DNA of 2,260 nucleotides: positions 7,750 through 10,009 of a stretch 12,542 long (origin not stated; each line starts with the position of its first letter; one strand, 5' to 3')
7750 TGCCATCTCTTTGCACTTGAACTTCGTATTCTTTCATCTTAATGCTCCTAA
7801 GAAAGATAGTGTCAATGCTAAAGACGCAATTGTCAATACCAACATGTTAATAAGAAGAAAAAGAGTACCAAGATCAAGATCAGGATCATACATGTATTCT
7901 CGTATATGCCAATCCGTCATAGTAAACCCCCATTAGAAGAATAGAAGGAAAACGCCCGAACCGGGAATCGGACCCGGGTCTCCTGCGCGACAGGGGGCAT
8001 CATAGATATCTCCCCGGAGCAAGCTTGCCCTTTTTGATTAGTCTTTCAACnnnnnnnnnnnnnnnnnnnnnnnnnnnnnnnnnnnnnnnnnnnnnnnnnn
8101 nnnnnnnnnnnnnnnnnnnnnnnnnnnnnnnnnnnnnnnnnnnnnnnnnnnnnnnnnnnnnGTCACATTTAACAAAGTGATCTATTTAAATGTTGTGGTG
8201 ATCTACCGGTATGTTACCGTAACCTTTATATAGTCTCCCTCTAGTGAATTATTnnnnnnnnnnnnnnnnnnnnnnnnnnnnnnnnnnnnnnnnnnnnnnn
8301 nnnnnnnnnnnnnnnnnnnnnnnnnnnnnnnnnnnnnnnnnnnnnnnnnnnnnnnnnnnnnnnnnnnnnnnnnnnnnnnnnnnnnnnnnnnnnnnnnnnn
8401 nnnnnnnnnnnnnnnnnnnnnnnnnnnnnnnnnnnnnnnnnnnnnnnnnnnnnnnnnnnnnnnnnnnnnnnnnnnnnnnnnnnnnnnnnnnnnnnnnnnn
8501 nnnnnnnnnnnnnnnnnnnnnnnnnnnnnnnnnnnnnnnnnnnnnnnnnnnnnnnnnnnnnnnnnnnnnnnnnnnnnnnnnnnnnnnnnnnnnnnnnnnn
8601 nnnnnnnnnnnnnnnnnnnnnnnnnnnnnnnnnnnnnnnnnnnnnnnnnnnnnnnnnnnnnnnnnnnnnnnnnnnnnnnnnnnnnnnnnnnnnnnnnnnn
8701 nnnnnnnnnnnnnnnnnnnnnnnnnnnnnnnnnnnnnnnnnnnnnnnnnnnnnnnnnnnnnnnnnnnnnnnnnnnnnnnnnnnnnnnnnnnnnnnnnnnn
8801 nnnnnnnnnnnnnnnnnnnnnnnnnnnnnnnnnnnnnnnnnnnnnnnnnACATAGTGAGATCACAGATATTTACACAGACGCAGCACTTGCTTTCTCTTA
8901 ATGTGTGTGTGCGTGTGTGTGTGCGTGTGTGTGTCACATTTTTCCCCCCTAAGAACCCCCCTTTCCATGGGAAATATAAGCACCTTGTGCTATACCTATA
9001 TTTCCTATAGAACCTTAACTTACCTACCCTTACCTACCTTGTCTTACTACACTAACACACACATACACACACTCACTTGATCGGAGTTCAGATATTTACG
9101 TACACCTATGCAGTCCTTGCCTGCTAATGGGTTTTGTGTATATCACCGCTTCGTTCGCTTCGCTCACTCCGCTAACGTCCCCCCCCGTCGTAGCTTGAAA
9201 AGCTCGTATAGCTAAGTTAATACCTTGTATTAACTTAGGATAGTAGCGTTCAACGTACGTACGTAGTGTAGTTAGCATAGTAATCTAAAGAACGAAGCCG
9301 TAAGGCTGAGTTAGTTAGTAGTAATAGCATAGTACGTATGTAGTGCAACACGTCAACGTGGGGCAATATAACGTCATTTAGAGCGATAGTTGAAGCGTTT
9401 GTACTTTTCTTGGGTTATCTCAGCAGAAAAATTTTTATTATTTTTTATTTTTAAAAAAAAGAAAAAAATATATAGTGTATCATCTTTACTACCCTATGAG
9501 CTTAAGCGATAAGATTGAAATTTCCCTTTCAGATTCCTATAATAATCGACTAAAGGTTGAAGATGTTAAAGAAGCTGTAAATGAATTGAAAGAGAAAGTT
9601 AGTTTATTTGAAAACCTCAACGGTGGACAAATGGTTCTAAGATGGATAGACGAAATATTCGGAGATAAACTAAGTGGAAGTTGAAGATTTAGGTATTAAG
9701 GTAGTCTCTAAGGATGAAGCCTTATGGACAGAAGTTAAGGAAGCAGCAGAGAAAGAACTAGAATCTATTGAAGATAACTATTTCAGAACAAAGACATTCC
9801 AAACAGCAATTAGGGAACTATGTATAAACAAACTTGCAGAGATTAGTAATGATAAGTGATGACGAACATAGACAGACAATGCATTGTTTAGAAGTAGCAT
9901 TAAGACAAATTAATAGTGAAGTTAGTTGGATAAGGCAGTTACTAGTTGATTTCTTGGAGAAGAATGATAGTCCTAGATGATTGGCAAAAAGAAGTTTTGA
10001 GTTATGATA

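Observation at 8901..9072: Z-DNA-prone (GT)17-type tract and an inverted (AC)9 tract bracket a G-poor 120-bp segment just after int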

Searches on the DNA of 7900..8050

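Call 50: search_rna_families(source=window, start=7900, end=8050, threshold=evalue, max_evalue=10, show_alignments=3)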
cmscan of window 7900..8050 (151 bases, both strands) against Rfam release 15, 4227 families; matches with E-value up to 10: 3.
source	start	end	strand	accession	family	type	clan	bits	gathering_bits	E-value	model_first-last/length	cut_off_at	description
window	7919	7998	-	RF02837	anti-hemB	Gene; sRNA;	-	17.5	49.5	0.042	1-81/81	no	Burkholderia RNA 7 (anti-hemB)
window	7971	7988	-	RF02206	WT1-AS_4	Gene; lncRNA;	-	9.3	60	8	117-134/134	no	WT1 antisense RNA conserved region 4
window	7961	7977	-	RF04321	tmRNA_permuted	Gene;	-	7.9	47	8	36-52/213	no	permuted transfer-messenger RNA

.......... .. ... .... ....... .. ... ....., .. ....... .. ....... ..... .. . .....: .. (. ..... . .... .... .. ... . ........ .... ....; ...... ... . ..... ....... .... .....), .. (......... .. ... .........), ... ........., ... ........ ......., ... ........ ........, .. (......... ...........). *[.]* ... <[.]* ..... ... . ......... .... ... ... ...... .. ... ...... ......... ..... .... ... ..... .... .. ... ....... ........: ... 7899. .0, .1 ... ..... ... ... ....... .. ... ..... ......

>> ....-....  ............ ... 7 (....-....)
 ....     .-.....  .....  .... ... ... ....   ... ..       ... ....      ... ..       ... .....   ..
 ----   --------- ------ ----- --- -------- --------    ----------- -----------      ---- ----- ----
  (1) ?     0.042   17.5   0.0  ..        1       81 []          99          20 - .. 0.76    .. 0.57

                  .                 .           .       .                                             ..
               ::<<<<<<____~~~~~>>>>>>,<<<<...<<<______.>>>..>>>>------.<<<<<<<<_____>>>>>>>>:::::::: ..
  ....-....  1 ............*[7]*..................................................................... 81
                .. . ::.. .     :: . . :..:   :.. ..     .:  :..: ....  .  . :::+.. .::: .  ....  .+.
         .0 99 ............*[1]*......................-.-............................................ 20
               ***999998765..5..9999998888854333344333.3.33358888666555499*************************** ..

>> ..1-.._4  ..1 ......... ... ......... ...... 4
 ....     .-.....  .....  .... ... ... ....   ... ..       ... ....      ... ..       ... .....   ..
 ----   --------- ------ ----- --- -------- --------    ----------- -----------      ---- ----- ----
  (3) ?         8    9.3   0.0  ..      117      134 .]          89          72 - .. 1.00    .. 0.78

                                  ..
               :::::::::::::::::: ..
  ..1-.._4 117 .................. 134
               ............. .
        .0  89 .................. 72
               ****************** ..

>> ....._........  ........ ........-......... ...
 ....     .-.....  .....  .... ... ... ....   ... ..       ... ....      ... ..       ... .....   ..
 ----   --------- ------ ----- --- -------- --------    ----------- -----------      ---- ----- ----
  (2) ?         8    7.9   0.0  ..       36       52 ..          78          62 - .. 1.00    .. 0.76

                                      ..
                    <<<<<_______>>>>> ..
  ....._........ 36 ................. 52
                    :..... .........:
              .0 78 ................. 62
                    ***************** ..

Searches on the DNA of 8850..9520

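Call 51: search_rna_families(source=window, start=8850, end=9520, threshold=evalue, max_evalue=10)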
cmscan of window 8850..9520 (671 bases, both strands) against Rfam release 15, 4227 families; matches with E-value up to 10: 6.
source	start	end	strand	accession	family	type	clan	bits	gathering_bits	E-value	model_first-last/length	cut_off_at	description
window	8902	9075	+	RF04052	mir-466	Gene; miRNA;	-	28.7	85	0.0022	1-80/80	no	mir-466 microRNA precursor family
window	8897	9000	+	RF04217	mir-297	Gene; miRNA;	-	18.8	90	1.8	1-71/71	no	mir-297 microRNA precursor family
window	8867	8945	+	RF02274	AniS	Gene;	-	18.6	50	1.5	1-106/106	no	AniS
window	8965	9010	-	RF03747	mir-4536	Gene; miRNA;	-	17.8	76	2.6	1-88/88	no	mir-4536 microRNA precursor family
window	8861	8934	+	RF04176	mir-3149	Gene; miRNA;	-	16.9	100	3.3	1-83/83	no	mir-3149 microRNA precursor family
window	9402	9463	-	RF00280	SNORD51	Gene; snRNA; snoRNA; CD-box;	CL00054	16.9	50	6.3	1-79/79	no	Small nucleolar RNA SNORD51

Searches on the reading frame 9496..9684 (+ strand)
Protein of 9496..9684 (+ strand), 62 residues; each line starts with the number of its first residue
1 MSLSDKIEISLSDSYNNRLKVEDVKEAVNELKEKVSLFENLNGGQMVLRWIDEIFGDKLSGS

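Call 37: find_encoding_contigs(protein=window:9496-9681:+, flank=3000, max_places=10)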
Protein window:9496-9681:+ (62 aa): 4 contigs read that carry it; 4 places shown.
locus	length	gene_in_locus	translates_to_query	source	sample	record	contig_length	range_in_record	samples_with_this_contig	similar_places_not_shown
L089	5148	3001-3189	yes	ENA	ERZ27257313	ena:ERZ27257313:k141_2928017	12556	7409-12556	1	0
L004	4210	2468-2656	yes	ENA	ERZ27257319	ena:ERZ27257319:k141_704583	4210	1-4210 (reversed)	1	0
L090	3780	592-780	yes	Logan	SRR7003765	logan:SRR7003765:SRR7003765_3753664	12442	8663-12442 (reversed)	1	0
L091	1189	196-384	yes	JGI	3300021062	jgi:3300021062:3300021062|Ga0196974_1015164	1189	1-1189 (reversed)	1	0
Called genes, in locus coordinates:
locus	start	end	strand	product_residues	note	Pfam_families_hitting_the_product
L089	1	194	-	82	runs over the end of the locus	-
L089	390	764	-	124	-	-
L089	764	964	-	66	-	-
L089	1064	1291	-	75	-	-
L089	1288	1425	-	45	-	-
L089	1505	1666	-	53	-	-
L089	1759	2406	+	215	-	PF00589:Phage_integrase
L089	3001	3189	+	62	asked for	-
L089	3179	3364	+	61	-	-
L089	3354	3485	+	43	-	-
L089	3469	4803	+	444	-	PF03354:TerL_ATPase (weak), PF03237:Terminase_6N (weak), PF22530:Terminase-T7_RNaseH-like (faint)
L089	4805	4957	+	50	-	-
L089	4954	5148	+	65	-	?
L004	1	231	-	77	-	?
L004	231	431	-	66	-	-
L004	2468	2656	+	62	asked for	-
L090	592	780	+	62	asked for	-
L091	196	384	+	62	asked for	-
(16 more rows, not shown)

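Call 67: search_protein_families(library=ncbifam, proteins=[window:9496-9684:+], max_evalue=0.01)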
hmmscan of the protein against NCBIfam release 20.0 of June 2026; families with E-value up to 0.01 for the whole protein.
window:9496-9684:+ (62 aa): 0 families

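Call 83: search_protein_families(library=pfam, proteins=[window:9496-9681:+], max_evalue=0.1)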
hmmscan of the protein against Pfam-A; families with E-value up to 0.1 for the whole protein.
window:9496-9681:+ (62 aa): 1 family
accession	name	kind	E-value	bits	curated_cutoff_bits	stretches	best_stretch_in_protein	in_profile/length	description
PF12296.13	HsbA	-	0.021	15.7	33.5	1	22-53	76-107/121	Hydrophobic surface binding protein A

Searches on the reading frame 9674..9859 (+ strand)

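Call 67: search_protein_families(library=ncbifam, proteins=[window:9674-9859:+], max_evalue=0.01)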
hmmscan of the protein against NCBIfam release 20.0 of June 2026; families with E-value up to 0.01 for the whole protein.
window:9674-9859:+ (61 aa): 0 families

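Call 83: search_protein_families(library=pfam, proteins=[window:9674-9856:+], max_evalue=0.1)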
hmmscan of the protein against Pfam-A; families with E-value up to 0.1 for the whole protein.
window:9674-9856:+ (61 aa): 3 families
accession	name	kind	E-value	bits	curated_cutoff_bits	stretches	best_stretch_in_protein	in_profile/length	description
PF08912.16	Rho_Binding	-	0.013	16.8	23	1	2-61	11-68/69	Rho Binding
PF15630.12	CENP-S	-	0.025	15.4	28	1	16-60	6-48/76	CENP-S protein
PF18165.6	pP_pnuc_1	-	0.075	13.1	26.3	1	18-60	9-49/133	Predicted pPIWI-associating nuclease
